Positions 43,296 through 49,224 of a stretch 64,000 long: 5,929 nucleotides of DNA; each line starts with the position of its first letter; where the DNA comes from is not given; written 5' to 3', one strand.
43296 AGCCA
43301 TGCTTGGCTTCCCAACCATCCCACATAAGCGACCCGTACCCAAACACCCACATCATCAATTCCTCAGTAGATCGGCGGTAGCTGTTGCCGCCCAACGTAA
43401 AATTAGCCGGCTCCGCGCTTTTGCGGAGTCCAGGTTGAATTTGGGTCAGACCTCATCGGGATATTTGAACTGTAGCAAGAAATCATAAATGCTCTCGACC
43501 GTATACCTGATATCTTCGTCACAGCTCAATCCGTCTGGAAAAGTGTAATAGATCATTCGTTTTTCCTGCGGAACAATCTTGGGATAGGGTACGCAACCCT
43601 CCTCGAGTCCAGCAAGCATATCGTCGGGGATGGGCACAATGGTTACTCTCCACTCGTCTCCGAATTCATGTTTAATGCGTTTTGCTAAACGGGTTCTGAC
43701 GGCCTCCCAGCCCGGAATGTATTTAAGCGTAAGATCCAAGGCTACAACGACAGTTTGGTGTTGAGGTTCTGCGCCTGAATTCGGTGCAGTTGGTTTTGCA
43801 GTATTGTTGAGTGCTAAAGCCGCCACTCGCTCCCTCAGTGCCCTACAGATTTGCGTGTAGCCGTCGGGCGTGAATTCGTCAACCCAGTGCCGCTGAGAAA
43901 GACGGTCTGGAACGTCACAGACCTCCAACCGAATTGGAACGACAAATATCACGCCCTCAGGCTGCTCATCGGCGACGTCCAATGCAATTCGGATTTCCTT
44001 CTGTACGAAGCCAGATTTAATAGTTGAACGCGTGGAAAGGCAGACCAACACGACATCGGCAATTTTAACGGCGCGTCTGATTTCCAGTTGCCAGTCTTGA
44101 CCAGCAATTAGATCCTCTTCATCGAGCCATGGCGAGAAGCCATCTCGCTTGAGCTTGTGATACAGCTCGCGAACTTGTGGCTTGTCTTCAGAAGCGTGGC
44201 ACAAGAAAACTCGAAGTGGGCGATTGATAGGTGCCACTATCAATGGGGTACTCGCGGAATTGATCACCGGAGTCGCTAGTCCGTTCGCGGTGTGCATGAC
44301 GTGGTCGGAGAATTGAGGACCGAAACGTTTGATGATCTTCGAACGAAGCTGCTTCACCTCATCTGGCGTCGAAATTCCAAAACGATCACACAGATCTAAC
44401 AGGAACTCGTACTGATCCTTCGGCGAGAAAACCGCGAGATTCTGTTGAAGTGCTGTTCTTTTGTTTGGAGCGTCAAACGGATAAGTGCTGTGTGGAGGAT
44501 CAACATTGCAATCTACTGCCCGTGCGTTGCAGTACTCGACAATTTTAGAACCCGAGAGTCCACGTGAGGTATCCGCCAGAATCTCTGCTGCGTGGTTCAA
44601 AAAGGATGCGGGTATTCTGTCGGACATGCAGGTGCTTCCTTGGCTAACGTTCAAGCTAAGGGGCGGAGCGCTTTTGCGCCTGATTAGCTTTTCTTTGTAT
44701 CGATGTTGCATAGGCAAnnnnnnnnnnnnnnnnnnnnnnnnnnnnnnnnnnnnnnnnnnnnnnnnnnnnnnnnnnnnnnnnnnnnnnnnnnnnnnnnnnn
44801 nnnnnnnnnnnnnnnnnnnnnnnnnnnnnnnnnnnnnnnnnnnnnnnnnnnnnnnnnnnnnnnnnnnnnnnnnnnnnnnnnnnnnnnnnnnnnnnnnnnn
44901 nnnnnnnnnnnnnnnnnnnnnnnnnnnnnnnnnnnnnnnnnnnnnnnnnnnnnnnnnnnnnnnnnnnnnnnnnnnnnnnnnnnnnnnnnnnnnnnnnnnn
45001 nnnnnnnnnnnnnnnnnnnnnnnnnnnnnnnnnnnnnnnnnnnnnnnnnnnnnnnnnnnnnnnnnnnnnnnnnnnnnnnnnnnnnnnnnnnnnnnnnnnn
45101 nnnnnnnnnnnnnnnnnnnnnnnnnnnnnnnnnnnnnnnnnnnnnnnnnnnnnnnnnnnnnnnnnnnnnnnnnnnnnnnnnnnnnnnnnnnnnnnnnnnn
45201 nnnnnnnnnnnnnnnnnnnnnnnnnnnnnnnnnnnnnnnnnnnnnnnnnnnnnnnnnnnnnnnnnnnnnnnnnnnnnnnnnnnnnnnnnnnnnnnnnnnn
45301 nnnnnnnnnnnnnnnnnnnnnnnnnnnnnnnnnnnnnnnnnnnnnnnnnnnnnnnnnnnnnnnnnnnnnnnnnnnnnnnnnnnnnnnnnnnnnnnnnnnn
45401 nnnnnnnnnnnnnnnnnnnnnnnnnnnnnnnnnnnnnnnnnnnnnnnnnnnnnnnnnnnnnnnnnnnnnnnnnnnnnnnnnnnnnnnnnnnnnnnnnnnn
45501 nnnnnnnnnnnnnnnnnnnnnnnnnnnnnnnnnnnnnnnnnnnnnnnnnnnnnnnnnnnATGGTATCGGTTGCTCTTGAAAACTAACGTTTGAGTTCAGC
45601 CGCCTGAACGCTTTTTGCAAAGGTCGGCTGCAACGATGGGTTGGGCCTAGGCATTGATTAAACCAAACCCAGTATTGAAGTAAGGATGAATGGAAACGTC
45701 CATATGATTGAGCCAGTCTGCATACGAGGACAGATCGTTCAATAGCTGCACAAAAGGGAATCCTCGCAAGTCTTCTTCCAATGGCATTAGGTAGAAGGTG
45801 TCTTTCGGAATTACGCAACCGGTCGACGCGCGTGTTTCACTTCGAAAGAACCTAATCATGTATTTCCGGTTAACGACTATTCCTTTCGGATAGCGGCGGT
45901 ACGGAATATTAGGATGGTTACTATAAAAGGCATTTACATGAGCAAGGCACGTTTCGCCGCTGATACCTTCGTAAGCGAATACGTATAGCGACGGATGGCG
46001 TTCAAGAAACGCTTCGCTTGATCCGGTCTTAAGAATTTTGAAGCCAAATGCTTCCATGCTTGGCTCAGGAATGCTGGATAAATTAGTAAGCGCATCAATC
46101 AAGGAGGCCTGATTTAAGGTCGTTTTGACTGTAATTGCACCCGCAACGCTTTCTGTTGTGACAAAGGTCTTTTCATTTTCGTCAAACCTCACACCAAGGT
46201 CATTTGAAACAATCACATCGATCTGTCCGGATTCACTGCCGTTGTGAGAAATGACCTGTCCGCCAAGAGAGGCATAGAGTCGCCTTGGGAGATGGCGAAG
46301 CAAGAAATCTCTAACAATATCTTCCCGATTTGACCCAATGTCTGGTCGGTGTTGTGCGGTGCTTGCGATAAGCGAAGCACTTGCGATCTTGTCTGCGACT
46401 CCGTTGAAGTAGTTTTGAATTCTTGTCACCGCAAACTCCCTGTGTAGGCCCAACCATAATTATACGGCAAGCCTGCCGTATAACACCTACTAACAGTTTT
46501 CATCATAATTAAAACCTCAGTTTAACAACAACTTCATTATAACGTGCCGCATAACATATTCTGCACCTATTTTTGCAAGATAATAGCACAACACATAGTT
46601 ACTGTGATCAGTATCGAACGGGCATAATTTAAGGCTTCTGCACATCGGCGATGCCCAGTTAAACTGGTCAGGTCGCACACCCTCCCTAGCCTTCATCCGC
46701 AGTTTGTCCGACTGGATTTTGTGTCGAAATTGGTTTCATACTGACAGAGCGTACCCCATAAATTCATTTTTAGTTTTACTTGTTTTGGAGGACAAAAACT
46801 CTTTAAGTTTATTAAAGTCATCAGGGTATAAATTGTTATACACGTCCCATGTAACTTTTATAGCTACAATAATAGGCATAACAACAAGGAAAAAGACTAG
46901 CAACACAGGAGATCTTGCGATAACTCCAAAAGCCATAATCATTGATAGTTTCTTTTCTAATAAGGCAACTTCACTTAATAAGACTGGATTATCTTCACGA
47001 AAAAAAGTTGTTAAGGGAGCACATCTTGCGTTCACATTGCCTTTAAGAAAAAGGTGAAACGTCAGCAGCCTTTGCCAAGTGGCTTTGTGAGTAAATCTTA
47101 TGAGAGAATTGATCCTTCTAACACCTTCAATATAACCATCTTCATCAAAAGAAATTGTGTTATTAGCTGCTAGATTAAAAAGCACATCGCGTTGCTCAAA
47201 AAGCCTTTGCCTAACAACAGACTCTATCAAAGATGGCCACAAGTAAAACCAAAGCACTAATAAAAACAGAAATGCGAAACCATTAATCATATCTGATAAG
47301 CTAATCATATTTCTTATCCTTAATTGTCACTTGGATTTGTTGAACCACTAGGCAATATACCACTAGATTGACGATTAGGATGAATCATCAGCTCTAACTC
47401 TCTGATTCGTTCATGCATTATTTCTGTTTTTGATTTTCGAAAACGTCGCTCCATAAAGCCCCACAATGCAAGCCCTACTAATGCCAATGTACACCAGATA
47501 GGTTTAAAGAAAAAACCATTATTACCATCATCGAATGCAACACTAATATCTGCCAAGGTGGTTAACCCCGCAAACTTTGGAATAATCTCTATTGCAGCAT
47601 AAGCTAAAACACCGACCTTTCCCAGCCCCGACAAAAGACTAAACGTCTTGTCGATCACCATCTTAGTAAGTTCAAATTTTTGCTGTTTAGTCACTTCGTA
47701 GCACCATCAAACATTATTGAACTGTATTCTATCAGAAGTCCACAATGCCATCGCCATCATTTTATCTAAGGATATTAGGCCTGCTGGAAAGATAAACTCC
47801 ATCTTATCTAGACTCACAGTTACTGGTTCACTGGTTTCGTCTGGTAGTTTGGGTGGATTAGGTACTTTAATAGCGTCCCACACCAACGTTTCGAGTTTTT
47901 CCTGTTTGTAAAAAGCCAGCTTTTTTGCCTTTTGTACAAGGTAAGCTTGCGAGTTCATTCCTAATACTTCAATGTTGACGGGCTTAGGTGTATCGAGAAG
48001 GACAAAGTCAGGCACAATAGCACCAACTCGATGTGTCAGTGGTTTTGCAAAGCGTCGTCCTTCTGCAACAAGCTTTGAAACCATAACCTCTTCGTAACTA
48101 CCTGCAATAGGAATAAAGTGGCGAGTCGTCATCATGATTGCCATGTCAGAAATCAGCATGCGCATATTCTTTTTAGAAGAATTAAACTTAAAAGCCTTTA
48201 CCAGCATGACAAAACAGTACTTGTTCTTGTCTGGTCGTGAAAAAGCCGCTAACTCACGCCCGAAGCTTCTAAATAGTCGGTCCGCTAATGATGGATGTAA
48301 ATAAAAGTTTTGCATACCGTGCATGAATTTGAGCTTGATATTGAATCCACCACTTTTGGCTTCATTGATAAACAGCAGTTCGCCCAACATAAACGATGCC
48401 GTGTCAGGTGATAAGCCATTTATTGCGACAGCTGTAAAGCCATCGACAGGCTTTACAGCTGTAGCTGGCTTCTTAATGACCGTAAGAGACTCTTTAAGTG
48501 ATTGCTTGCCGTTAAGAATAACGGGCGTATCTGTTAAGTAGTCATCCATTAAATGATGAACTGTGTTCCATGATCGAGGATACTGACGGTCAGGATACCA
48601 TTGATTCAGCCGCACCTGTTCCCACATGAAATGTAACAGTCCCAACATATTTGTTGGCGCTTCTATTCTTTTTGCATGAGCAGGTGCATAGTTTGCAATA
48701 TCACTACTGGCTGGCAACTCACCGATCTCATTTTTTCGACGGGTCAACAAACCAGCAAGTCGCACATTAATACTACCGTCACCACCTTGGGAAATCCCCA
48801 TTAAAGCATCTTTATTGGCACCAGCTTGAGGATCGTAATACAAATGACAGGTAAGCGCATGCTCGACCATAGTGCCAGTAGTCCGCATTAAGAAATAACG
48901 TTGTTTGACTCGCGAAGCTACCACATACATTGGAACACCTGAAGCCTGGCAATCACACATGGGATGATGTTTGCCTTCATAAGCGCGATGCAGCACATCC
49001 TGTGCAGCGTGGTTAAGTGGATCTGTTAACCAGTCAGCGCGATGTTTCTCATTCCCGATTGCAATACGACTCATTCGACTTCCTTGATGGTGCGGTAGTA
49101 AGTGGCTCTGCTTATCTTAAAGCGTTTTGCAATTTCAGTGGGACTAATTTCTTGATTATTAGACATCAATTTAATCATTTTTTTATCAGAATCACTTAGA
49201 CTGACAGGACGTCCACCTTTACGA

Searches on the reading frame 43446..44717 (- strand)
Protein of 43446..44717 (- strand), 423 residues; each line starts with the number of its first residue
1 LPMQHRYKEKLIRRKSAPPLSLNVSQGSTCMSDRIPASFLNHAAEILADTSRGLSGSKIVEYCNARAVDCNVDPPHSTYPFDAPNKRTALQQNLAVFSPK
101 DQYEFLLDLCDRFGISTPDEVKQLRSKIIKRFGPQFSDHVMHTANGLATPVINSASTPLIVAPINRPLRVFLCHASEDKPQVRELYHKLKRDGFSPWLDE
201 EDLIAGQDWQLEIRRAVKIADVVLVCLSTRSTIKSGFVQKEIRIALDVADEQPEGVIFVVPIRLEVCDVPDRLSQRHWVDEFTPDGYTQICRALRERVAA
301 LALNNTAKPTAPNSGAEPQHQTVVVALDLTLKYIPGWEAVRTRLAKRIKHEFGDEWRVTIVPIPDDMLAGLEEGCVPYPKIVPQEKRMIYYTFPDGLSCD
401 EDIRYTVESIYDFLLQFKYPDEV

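Call 10: search_protein_families(library=pfam, proteins=[window:43446-44717:-], max_evalue=0.001)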
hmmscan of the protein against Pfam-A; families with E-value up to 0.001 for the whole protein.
window:43446-44717:- (423 aa): 2 families
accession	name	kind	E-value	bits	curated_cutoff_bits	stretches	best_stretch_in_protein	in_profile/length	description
PF13676.11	TIR_2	-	2.7e-27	96.1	28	1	170-283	1-110/122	TIR domain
PF01582.25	TIR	-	2e-05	24.9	21.3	1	182-260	18-95/179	TIR domain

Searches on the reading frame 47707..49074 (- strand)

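Call 10: search_protein_families(library=pfam, proteins=[window:47707-49074:-], max_evalue=0.001)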
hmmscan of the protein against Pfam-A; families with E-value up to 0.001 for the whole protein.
window:47707-49074:- (455 aa): 1 family
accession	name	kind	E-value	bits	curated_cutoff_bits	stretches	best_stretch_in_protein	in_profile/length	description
PF06666.16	DUF1173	-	2.3e-36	125.9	25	1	22-399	13-383/386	Protein of unknown function (DUF1173)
